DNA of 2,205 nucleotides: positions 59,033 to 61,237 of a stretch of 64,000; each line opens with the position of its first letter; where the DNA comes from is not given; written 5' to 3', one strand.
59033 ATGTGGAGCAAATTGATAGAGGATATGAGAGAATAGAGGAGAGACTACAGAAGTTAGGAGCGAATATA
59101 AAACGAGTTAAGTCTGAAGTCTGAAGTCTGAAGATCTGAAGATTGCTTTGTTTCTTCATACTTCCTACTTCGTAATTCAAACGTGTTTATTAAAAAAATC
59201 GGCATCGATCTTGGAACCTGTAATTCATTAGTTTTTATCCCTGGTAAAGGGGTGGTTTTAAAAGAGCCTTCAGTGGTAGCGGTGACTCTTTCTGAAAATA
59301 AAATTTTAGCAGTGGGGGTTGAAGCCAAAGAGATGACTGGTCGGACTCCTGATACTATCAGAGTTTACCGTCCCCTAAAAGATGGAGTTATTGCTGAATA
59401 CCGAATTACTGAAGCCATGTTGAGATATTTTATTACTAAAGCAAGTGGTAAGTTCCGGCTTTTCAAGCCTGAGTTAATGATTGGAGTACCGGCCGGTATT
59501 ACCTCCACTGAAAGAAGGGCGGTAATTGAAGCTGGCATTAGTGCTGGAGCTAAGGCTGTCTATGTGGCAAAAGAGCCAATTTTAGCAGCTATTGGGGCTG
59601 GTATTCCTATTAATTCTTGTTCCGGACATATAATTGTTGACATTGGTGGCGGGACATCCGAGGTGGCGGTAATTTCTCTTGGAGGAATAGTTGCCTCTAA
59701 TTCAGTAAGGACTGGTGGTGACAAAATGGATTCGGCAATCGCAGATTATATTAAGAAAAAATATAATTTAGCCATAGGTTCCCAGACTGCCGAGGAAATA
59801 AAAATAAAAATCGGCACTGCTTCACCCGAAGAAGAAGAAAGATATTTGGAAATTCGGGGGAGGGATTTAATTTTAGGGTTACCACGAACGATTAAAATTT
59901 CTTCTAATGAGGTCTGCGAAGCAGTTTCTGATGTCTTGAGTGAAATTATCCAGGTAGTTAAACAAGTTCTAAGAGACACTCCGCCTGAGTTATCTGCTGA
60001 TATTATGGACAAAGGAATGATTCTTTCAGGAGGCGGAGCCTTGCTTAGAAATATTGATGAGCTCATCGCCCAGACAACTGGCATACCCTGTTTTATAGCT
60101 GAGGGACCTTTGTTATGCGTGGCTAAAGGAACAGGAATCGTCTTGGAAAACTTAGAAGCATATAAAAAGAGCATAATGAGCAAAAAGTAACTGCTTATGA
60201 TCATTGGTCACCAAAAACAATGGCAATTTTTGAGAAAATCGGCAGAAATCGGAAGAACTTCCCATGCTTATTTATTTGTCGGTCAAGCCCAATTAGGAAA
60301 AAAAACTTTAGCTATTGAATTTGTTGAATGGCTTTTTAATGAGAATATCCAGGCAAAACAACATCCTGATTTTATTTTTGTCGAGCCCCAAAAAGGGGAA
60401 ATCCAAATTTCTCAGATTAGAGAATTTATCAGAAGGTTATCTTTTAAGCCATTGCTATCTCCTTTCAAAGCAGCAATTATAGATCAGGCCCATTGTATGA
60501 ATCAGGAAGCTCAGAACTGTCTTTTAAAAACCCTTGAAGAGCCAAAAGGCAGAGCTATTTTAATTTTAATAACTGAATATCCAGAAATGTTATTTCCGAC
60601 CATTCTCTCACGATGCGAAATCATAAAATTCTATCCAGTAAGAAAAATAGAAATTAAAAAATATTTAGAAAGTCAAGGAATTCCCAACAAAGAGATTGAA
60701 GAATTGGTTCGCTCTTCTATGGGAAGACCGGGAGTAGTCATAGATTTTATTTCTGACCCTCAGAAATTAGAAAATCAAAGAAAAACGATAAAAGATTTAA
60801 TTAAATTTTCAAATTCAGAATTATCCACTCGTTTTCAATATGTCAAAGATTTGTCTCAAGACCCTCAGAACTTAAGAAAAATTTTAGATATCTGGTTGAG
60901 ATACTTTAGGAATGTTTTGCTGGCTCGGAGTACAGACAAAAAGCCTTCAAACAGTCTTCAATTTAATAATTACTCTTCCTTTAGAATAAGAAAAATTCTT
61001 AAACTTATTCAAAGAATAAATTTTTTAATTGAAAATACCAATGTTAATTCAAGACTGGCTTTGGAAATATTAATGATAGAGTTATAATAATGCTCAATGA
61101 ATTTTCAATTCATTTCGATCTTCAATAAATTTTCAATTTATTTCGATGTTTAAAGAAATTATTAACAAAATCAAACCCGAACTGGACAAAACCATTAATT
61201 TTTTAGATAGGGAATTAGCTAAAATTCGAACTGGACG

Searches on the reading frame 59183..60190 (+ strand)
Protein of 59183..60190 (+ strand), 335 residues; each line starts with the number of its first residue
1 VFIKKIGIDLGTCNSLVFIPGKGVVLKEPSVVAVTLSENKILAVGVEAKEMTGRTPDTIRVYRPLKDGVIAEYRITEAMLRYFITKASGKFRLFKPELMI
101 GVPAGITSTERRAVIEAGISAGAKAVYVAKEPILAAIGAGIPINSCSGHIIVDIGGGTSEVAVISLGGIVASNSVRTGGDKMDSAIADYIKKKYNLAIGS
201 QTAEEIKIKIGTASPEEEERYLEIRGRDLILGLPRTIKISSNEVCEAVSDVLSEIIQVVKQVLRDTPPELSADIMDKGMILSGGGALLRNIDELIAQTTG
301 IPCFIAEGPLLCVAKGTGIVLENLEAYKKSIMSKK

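Call 55: search_protein_families(library=pfam, proteins=[window:59183-60190:+], max_evalue=0.001)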
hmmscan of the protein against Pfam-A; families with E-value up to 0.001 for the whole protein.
window:59183-60190:+ (335 aa): 5 families
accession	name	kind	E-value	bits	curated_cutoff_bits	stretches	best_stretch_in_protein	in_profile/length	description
PF06723.19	MreB_Mbl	-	3e-136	454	27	1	4-328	2-326/327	MreB/Mbl protein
PF00012.26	HSP70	-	2.4e-13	49.6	20.6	1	98-304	136-355/599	Hsp70 protein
PF14450.12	FtsA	-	1.1e-12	48.8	31.8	1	151-308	2-112/127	Cell division protein FtsA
PF00022.25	Actin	-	7.7e-10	38.3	27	1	29-193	31-190/410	Actin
PF11104.14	PilM_2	-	0.0005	19.6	27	0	279-307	278-306/340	Type IV pilus assembly protein PilM;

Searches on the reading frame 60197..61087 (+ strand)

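Call 55: search_protein_families(library=pfam, proteins=[window:60197-61087:+], max_evalue=0.001)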
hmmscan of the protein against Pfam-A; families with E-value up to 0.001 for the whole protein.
window:60197-61087:+ (296 aa): 2 families
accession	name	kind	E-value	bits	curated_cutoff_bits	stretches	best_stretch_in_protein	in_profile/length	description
PF13177.12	DNA_pol3_delta2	-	8.1e-40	136.9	27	1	5-148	2-160/161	DNA polymerase III, delta subunit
PF00004.35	AAA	-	0.00085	20.2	21.2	0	26-145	2-128/131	ATPase family associated with various cellular activities (AAA)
